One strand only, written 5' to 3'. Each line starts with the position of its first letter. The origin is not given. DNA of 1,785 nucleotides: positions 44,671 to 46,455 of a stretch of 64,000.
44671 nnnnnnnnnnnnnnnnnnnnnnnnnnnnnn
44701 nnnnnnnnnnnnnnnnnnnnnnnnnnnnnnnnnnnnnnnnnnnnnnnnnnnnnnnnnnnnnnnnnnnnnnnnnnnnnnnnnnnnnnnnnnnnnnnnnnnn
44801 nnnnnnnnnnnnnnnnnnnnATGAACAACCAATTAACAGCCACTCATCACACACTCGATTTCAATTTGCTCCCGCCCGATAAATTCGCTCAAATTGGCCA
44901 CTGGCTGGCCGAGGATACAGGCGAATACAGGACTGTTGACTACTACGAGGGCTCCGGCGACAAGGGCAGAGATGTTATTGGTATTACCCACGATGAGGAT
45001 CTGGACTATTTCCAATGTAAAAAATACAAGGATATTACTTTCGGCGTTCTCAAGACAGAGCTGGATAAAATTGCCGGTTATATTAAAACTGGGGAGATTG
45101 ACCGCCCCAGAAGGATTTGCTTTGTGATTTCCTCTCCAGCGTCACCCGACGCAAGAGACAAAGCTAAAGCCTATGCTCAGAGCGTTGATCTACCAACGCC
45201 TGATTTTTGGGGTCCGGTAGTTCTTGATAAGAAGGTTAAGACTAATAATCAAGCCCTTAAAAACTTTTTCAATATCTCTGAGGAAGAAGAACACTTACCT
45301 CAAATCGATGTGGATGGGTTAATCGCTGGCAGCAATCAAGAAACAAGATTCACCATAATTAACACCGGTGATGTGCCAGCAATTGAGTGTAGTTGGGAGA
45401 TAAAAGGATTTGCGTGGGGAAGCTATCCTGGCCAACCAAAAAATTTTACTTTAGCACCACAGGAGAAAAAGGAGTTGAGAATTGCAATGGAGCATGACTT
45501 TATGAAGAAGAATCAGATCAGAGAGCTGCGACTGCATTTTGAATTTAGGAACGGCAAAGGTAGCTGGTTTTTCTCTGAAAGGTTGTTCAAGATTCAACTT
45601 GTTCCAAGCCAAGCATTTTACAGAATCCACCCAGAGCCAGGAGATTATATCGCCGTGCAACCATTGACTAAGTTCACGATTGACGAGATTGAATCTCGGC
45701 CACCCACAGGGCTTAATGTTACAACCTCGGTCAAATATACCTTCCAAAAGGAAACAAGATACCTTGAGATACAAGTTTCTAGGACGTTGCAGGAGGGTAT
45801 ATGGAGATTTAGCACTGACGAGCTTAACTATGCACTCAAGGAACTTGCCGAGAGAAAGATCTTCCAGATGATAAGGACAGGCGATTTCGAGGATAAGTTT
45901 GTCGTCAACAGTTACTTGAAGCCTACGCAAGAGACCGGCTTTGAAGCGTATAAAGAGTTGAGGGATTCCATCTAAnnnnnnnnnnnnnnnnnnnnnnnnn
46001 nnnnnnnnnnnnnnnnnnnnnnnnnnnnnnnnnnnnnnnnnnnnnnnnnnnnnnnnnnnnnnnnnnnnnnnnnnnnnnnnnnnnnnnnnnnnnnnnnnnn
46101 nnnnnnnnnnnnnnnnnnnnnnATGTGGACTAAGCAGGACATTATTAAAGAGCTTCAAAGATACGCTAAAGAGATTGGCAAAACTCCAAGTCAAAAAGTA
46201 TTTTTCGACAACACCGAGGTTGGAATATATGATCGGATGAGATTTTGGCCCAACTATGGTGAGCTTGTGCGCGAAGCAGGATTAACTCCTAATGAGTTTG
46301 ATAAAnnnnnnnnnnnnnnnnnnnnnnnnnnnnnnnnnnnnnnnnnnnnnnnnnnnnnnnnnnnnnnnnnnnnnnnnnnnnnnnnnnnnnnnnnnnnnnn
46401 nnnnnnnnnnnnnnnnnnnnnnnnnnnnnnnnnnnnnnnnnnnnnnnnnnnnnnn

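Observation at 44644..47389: tRNA-Gly-adjacent low-GC islet with an Mrr-cat nuclease-domain protein and a T5orf172/GIY-YIG-like protein: candidate uncharacterised two-gene defence module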

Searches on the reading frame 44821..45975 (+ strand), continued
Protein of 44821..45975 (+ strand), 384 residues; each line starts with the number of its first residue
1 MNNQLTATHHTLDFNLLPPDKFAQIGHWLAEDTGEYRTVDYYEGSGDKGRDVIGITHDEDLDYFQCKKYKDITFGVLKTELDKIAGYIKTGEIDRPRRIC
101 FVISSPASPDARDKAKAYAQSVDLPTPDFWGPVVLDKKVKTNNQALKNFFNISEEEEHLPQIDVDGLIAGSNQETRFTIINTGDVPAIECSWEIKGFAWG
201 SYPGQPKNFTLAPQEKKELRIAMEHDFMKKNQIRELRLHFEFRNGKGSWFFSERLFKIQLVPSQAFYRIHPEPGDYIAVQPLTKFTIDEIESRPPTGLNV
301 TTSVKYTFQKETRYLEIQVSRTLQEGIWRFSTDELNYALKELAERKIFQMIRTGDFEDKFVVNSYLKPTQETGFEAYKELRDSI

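Call 48: fold_search(model_id=the predicted structure, library=pdb)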
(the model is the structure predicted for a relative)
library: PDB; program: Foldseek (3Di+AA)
matches with E <= 10: 1310; with E <= 0.001: 0
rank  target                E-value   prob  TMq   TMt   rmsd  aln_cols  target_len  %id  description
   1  9qpq_H                1.1e-03  0.94  0.16  0.24  17.5       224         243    8  The structure of the COPI leaf bound to GOLPH3 (released 2025-10-22)
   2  1aip_A                1.9e-03  0.51  0.15  0.16  20.8       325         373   10  EF-TU EF-TS COMPLEX FROM THERMUS THERMOPHILUS (released 1997-10-22)
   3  5tuh_B                3.4e-03  1.00  0.17  0.51   5.4       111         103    9  Archaellum periplasmic stator protein FlaG from Sulfolobus acidocaldarius (released 2018-01-10)
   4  8fk7_A                3.8e-03  0.99  0.17  0.40   7.4       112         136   11  Structure of the Pyrobaculum calidifontis flagellar-like archaeal type IV pilus (released 2023-06-28)
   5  6ezr_A                5.1e-03  0.51  0.15  0.10  22.2       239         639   12  Crystal structure of GH20 Exo beta-N-Acetylglucosaminidase from Vibrio harveyi (released 2018-12-12)
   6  2j7l                  5.4e-03  0.90  0.17  0.28  17.4       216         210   12  E. coli P Pilus chaperone PapD in complex with a pilus biogenesis inhibitor, pilicide 2c (released 2006-11-01)
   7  8g4p_A                5.4e-03  0.57  0.13  0.21  16.0       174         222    7  Crystal structure of the peanut allergen Ara h 2 bound by two neutralizing antibodies 13T1 and 13T5 (released 2023-12-20)
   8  1aip_E                5.4e-03  0.35  0.15  0.15  20.7       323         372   10  EF-TU EF-TS COMPLEX FROM THERMUS THERMOPHILUS (released 1997-10-22)
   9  2x6b                  5.7e-03  0.99  0.24  0.30  12.3       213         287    7  Potassium Channel from Magnetospirillum Magnetotacticum (released 2010-06-23)
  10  7vok_A                5.7e-03  0.30  0.13  0.13  21.8       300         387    8  The Crystal structure of EF-Tu and GDP from Mycobacterium tuberculosis (released 2022-10-19)
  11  1nug_B                6.0e-03  0.57  0.16  0.10  20.1       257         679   11  Role of Calcium Ions in the Activation and Activity of the Transglutaminase 3 Enzyme (2 calciums, 1 Mg, inactive form) (released 2003-04-22)
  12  9ypr_D                6.4e-03  0.44  0.13  0.21  18.1       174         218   11  Fab-14/SARS-CoV-2 D614G spike complex, Mode IV, subgroup I conformation (released 2026-03-18)
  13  6hx4_I                6.8e-03  0.51  0.13  0.22  17.0       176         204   10  Fab fragment of a native monomer-selective antibody in complex with alpha-1-antitrypsin (released 2019-10-30)
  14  7lo8_H                7.2e-03  0.41  0.13  0.19  18.2       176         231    8  NorA in complex with Fab36 (released 2022-04-20)
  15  3dpa                  7.6e-03  0.85  0.17  0.27  18.2       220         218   11  CRYSTAL STRUCTURE OF CHAPERONE PROTEIN PAPD REVEALS AN IMMUNOGLOBULIN FOLD (released 1991-10-15)
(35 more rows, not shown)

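Call 59: search_solved_structures(query=A1, max_evalue=1)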
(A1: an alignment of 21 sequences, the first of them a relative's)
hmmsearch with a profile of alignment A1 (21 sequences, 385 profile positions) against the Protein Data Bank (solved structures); distinct sequences matched with E-value up to 1: 4.
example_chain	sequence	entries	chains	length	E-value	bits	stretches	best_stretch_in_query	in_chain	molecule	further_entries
2xsn_A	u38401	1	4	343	0.35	12.9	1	97-149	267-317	TYROSINE 3-MONOOXYGENASE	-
6zn2_A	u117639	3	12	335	0.37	12.9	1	97-149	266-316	Tyrosine 3-monooxygenase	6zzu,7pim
7a2g_A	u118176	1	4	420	0.52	12.4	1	97-149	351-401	Tyrosine 3-monooxygenase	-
6zvp_D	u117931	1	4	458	0.59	12.2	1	97-149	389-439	Tyrosine 3-monooxygenase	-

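Call 62: find_related_loci(query=A1, collection=viral_contigs, flank=6000)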
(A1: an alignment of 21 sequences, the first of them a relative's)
Query A1 (384 aa) in viral_contigs; peptide patterns used: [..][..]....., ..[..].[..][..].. (x = any residue, [..] = any of these).
17 stretches matched a pattern, but none encodes a relative of the query by tblastn (E <= 1e-3).

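Call 65: search_protein_families(library=pfam, proteins=[L010:2198-2629:+, L010:3009-3524:-, L096:283-2283:+], max_evalue=1)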
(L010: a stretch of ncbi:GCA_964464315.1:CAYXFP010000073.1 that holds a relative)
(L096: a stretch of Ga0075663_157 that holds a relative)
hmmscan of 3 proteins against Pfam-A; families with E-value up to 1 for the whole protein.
L010:2198-2629:+ (143 aa): 0 families

L010:3009-3524:- (171 aa): 0 families

L096:283-2283:+ (666 aa): 3 families
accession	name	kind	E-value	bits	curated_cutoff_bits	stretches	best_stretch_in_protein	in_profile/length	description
PF18928.5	DUF5677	-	6.3e-39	134.2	27.1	1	88-252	1-165/166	Family of unknown function (DUF5677)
PF12728.13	HTH_17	-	8e-06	26.5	27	1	3-45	1-42/51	Helix-turn-helix domain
PF08020.16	DUF1706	-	0.062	13.7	24.2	0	195-243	72-118/166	Protein of unknown function (DUF1706)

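Call 69: search_protein_families(library=padloc, proteins=[P0176, P0209, P0268, P0168, P0177, P0195, P0214, P0215, P0254, P0283], max_evalue=0.01)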
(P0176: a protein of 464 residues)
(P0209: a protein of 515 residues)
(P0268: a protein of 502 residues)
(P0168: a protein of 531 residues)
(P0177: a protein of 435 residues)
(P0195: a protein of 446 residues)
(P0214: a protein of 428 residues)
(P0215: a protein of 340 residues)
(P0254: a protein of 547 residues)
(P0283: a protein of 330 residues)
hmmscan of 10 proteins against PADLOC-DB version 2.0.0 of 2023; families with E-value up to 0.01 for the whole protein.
P0176 (464 aa): 18 families
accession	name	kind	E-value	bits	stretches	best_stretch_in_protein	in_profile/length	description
PDLC02324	AbiEii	-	3.5e-65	218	1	4-226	3-225/231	AbiEii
PDLC02330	AbiEii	-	2.1e-19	68.1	1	7-211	7-204/219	AbiEii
PDLC02307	AbiEii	-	1e-18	66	1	4-177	5-162/219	AbiEii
PDLC02305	AbiEii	-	1.5e-17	61.8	1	9-218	26-252/306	AbiEii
PDLC02293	AbiEii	-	3.5e-15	54.2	1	28-175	42-210/270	AbiEii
PDLC02323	AbiEii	-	2.4e-14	51.5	2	124-169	154-197/248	AbiEii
PDLC02328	AbiEii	-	3.5e-13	47.9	1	29-158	16-144/203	AbiEii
PDLC02290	AbiEii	-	4.2e-13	47.5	1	25-159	22-163/290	AbiEii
PDLC02304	AbiEii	-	6e-11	40.8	1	14-163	30-194/260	AbiEii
PDLC02294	AbiEii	-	8.7e-11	40.1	1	13-159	30-189/260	AbiEii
PDLC02313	AbiEii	-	1.1e-09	36.1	1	12-206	29-239/254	AbiEii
PDLC02321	AbiEii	-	1.3e-09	36.2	1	117-187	176-246/296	AbiEii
PDLC02296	AbiEii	-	2.4e-09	34.8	1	13-73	32-90/282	AbiEii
PDLC02306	AbiEii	-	8.3e-07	26.9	1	4-72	17-84/280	AbiEii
PDLC02298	AbiEii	-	1.4e-06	25.9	1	11-191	11-195/220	AbiEii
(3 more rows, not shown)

P0209 (515 aa): 3 families
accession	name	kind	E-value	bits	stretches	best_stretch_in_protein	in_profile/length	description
PDLC05062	PDC-S66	-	6.1e-15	53.4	1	107-223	128-240/282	-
PDLC00417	ThsB1|ThsB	-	0.00036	18.1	1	129-223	166-259/303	TIR-like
PDLC02962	RT-TIR_XII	-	0.00055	16.9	1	110-225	355-440/478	single gene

P0268 (502 aa): 2 families
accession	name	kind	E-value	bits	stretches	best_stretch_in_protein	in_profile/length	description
PDLC05062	PDC-S66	-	4.4e-10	37.5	1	89-211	127-240/282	-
PDLC04495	PDC-M18A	-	0.0069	13.9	0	13-82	108-179/356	-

P0168 (531 aa): 0 families

P0177 (435 aa): 0 families

P0195 (446 aa): 16 families
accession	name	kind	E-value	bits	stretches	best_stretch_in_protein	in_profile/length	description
PDLC01997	SAVED1--SAVED_HNH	-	2.5e-29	100.9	1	89-197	2-110/368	-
PDLC04772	PDC-M68A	-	6.7e-26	89.8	1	93-199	5-113/253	-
PDLC00739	Effector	-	1.6e-25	88.2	1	88-196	3-113/378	Endonuclease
PDLC00749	Effector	-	2e-25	87.6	1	81-196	4-122/395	Endonuclease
PDLC00746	Effector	-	8.3e-21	72.4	1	81-196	5-121/389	Endonuclease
PDLC00747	Effector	-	3.8e-15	53.9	1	84-199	3-124/373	Endonuclease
PDLC00743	Effector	-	7e-15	53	1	93-196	3-109/384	Endonuclease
PDLC00751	Effector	-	4e-13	47.2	1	48-198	85-238/530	Endonuclease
PDLC01998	SAVED1--SAVED_HNH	-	1.4e-12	45.1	1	76-199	97-222/506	-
PDLC00740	Effector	-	1e-11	42.3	1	80-193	3-119/391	Endonuclease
PDLC00742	Effector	-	4.8e-11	40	1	87-189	115-219/527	Endonuclease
PDLC04773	PDC-M68A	-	4.8e-10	37.9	1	153-197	5-49/200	-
PDLC01999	SAVED1--SAVED_HNH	-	8.4e-08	29.6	1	82-186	5-109/387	-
PDLC00406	SduA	-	1.7e-07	29.5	1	123-202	45-124/326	DUF4263 domain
PDLC00738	Effector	-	0.0027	14.5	1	76-193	129-249/529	Endonuclease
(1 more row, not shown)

P0214 (428 aa): 1 family
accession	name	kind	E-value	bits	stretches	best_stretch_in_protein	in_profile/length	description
PDLC02119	Csn2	-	0.0059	14.6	0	8-107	32-129/221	-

P0215 (340 aa): 0 families

P0254 (547 aa): 0 families

P0283 (330 aa): 0 families

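Call 77: search_protein_families(library=padloc, alignment_id=A8, max_evalue=0.00001)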
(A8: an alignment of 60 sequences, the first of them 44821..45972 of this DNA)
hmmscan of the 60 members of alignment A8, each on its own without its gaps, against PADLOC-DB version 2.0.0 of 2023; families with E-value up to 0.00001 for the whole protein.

A. member 1, window:44821-45972:+ (384 aa): 1 family
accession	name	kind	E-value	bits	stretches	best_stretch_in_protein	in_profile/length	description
PDLC03852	LmuA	-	3.9e-10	38.2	1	20-117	21-124/336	-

B. families by the number of members that match (of 60 scanned): 12 families
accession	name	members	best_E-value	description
PDLC04140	mad8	2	1.6e-14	mads_8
PDLC04135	mad3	1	3.5e-33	mads_3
PDLC03838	DolB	1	2e-13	-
PDLC04899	PDC-S07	1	9.3e-13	-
PDLC04606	PDC-M37B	1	6.3e-11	-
PDLC00915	TRIP13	1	1.3e-10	TRIP13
PDLC03852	LmuA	1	3.9e-10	-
PDLC02980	AriA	1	1.5e-09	-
PDLC04647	PDC-M43B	1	2.2e-07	-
PDLC04605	PDC-M37B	1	1.1e-06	-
PDLC03878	NsnB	1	2.2e-06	-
PDLC04232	IetA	1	5.6e-06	-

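Call 91: search_protein_families(library=pfam, proteins=[L092:1204-1797:+, L092:1901-2197:+, L092:2197-2487:+, L094:745-1179:+, L094:2469-3503:+, L095:978-1643:+, L095:2939-5698:-, L095:5698-6687:-, L097:2198-2674:-, L096:2530-3219:+], max_evalue=0.001)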
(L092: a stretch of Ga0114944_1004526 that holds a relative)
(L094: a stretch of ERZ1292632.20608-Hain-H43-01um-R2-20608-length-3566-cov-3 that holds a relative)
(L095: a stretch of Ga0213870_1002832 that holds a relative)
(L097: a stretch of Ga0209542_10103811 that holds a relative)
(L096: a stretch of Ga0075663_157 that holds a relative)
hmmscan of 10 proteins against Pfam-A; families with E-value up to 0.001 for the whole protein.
L092:1204-1797:+ (198 aa): 2 families
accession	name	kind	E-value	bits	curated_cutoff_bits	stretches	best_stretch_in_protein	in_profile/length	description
PF14399.12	BtrH_N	-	3.4e-05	24.5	29.7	1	65-146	54-133/134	Butirosin biosynthesis protein H, N-terminal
PF13529.12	Peptidase_C39_2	-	3.5e-05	24.9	24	1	17-147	5-142/143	Peptidase_C39 like family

L092:1901-2197:+ (99 aa): 1 family
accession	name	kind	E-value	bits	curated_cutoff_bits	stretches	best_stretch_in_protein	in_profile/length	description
PF05973.20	Gp49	-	8e-13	48.7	23.9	1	12-97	1-90/90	Phage derived protein Gp49-like (DUF891)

L092:2197-2487:+ (97 aa): 5 families
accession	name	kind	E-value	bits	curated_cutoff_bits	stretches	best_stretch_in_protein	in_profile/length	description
PF01381.28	HTH_3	-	1.2e-13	51.3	23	1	40-90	2-52/55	Helix-turn-helix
PF13560.12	HTH_31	-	1.7e-09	38.3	27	1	42-93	9-61/64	Helix-turn-helix domain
PF13443.12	HTH_26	-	6.4e-07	30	22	1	44-90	7-54/63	Cro/C1-type HTH DNA-binding domain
PF13744.12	HTH_37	-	0.0001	22.5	27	1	26-92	10-77/80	Helix-turn-helix domain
PF15731.11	MqsA_antitoxin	-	0.00023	21.7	30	1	37-82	72-117/131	Antitoxin component of bacterial toxin-antitoxin system, MqsA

L094:745-1179:+ (145 aa): 0 families

L094:2469-3503:+ (345 aa): 4 families
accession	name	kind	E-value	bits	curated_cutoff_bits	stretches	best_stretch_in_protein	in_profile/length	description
PF06071.19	YchF-GTPase_C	-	7.6e-31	106.5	27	1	260-343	1-83/84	Protein of unknown function (DUF933)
PF01926.29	MMR_HSR1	-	1.1e-18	67.9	21.9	1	5-185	2-112/113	50S ribosome-binding GTPase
PF02824.27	TGS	-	2.7e-05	24.6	22.2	1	270-341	9-58/60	TGS domain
PF02421.24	FeoB_N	-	8.4e-05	22.6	27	0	5-25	3-23/156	Ferrous iron transport protein B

L095:978-1643:+ (222 aa): 0 families

L095:2939-5698:- (920 aa): 1 family
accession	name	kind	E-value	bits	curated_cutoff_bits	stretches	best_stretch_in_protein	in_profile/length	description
PF03699.18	UPF0182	-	5.1e-290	964.5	27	1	11-790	4-770/770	Uncharacterised protein family (UPF0182)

L095:5698-6687:- (330 aa): 1 family
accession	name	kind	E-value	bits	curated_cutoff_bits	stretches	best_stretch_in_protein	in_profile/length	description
PF01594.21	AI-2E_transport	-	1.2e-60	205.9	34.3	1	15-324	6-326/327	AI-2E family transporter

L097:2198-2674:- (159 aa): 0 families

L096:2530-3219:+ (230 aa): 1 family
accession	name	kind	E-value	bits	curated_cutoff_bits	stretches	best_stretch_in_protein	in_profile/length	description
PF13231.12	PMT_2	-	4.2e-07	30.8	26.1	1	53-208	2-159/160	Dolichyl-phosphate-mannose-protein mannosyltransferase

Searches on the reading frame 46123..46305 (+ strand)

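Call 65: search_protein_families(library=pfam, proteins=[window:46123-46305:+], max_evalue=1)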
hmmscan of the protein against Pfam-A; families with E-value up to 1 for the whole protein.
window:46123-46305:+ (61 aa): 1 family
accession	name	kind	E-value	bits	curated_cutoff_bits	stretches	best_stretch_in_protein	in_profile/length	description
PF18780.6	HNH_repeat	-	3.6e-06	27.6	26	1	3-54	2-53/54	Homing endonuclease associated repeat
